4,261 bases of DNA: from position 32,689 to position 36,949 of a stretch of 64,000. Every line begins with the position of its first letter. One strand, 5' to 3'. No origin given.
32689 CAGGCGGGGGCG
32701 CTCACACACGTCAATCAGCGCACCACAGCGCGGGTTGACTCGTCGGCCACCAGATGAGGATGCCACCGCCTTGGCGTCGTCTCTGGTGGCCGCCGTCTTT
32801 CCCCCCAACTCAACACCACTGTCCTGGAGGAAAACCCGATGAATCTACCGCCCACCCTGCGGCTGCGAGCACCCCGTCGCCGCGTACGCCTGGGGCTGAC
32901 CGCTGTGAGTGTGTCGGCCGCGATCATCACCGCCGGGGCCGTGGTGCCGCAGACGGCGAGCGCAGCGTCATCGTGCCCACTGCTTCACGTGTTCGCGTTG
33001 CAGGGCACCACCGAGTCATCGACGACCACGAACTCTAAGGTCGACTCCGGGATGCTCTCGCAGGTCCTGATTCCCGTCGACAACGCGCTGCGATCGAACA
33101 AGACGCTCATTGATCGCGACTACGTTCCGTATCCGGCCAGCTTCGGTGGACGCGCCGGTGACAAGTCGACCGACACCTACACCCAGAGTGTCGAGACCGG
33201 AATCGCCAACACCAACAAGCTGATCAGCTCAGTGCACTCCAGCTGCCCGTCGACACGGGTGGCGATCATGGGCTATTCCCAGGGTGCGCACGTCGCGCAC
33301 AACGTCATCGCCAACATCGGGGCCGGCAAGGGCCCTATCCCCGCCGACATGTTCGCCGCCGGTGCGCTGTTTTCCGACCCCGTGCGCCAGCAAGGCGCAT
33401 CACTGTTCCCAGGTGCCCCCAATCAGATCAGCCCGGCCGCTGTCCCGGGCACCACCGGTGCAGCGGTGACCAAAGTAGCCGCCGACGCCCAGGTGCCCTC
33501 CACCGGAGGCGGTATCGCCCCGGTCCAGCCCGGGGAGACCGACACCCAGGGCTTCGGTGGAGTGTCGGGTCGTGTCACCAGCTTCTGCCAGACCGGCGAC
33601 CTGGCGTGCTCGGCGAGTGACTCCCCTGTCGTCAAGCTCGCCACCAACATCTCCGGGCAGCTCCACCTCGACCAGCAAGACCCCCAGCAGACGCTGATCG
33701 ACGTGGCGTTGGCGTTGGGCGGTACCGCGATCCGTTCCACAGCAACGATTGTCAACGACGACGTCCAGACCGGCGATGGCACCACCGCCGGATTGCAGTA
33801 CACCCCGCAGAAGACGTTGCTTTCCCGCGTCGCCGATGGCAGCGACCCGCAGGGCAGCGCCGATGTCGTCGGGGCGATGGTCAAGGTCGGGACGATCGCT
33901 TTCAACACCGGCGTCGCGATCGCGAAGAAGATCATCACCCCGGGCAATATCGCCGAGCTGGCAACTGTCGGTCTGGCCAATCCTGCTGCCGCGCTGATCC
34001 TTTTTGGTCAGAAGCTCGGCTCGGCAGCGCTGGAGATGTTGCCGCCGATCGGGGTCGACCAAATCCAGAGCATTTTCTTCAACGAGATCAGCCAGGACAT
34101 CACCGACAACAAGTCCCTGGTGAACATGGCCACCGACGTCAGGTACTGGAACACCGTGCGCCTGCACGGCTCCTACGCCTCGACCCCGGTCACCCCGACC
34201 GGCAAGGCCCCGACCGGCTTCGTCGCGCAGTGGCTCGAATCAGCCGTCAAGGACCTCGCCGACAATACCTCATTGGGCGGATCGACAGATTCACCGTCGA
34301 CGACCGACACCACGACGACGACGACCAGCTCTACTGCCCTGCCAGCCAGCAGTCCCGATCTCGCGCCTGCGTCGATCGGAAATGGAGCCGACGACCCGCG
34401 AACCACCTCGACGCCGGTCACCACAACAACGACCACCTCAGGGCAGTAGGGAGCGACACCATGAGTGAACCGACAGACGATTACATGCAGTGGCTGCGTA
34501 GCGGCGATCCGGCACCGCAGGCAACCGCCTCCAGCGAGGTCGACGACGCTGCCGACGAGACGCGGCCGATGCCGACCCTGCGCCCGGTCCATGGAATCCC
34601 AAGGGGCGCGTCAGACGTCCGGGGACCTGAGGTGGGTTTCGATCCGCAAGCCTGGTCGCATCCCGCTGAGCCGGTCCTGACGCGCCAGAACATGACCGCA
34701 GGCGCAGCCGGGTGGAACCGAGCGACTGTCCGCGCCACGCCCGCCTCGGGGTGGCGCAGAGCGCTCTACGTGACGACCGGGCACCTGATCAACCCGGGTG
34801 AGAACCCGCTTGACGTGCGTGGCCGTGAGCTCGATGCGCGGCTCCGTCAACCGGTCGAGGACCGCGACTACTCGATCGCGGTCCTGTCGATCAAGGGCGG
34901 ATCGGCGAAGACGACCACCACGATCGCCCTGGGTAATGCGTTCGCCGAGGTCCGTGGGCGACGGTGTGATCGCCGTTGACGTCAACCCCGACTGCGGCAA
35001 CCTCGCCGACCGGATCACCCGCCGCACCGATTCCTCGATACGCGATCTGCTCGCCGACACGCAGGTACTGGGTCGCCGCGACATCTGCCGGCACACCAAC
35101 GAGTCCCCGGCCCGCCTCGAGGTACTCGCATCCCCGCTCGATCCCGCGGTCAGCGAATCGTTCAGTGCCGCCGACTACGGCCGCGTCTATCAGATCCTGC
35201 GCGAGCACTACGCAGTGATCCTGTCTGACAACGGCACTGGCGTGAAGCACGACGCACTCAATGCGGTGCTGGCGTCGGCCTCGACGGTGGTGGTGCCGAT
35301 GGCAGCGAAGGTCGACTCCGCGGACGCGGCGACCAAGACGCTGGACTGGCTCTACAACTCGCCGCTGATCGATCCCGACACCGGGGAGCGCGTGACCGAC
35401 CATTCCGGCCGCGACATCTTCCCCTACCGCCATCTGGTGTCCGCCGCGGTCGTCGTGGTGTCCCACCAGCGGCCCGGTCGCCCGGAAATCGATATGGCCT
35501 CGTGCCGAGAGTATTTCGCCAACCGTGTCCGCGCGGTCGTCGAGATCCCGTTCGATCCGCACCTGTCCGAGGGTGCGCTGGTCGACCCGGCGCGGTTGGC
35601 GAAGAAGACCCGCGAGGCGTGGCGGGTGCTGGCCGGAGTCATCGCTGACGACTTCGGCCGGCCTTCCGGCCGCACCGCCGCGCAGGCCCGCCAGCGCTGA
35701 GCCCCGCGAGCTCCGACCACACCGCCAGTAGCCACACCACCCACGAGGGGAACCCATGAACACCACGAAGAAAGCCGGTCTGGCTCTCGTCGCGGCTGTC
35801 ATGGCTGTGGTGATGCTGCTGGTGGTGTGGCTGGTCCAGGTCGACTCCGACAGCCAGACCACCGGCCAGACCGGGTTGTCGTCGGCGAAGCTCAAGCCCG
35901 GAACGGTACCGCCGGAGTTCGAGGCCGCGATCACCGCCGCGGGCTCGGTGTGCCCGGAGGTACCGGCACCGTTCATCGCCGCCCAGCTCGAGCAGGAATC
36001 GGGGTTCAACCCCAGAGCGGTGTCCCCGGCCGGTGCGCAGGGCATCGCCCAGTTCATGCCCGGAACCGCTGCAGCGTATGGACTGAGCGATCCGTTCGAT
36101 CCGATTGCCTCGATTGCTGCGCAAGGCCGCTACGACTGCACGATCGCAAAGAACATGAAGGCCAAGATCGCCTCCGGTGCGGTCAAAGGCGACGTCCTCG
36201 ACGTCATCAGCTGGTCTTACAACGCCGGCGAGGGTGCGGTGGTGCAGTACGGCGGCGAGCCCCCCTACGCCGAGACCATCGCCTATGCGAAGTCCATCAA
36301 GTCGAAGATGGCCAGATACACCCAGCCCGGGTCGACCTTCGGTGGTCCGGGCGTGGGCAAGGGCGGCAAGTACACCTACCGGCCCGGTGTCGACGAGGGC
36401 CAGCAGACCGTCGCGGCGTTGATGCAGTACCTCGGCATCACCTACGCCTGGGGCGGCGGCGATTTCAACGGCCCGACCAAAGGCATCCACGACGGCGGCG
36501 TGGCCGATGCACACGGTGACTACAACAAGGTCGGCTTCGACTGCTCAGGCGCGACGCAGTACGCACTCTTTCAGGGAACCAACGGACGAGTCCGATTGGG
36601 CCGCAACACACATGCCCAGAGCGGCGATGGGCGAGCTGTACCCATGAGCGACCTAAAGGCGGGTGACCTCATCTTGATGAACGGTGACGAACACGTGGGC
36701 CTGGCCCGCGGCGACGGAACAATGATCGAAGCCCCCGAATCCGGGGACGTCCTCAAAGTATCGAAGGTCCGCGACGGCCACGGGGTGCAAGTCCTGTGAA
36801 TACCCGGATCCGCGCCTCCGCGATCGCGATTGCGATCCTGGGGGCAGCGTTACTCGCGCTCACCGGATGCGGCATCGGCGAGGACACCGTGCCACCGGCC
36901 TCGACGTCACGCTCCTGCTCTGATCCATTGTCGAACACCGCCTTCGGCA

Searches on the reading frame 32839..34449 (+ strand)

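Call 79: search_protein_families(library=pfam, proteins=[window:32839-34449:+], max_evalue=0.001)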
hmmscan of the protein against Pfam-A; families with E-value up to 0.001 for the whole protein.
window:32839-34449:+ (536 aa): 2 families
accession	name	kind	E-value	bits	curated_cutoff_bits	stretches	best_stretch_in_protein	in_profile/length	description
PF01083.28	Cutinase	-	1.7e-16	61.1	25.9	1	45-260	1-148/173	Cutinase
PF08237.17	PE-PPE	-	2.3e-06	27.7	21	1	93-186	5-97/228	PE-PPE domain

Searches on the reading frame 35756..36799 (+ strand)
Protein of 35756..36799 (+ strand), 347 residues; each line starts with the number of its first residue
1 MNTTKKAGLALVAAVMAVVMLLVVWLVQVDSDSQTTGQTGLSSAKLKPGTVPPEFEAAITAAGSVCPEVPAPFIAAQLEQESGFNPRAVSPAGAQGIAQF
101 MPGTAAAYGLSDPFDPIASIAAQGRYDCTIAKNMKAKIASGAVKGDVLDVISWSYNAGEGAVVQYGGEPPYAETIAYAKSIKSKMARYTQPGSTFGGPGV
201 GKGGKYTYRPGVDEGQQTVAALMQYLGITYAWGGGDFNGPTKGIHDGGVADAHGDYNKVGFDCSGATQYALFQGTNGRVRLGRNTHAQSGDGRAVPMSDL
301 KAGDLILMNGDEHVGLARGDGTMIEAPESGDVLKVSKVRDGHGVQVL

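Call 79: search_protein_families(library=pfam, proteins=[window:35756-36799:+], max_evalue=0.001)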
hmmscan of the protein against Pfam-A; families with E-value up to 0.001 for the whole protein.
window:35756-36799:+ (347 aa): 2 families
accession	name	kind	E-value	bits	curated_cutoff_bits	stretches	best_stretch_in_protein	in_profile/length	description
PF01464.25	SLT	-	2.9e-13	49.9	21.3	1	68-168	11-107/117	Transglycosylase SLT domain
PF00877.26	NLPC_P60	-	6e-13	49.1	23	1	229-340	3-93/105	NlpC/P60 family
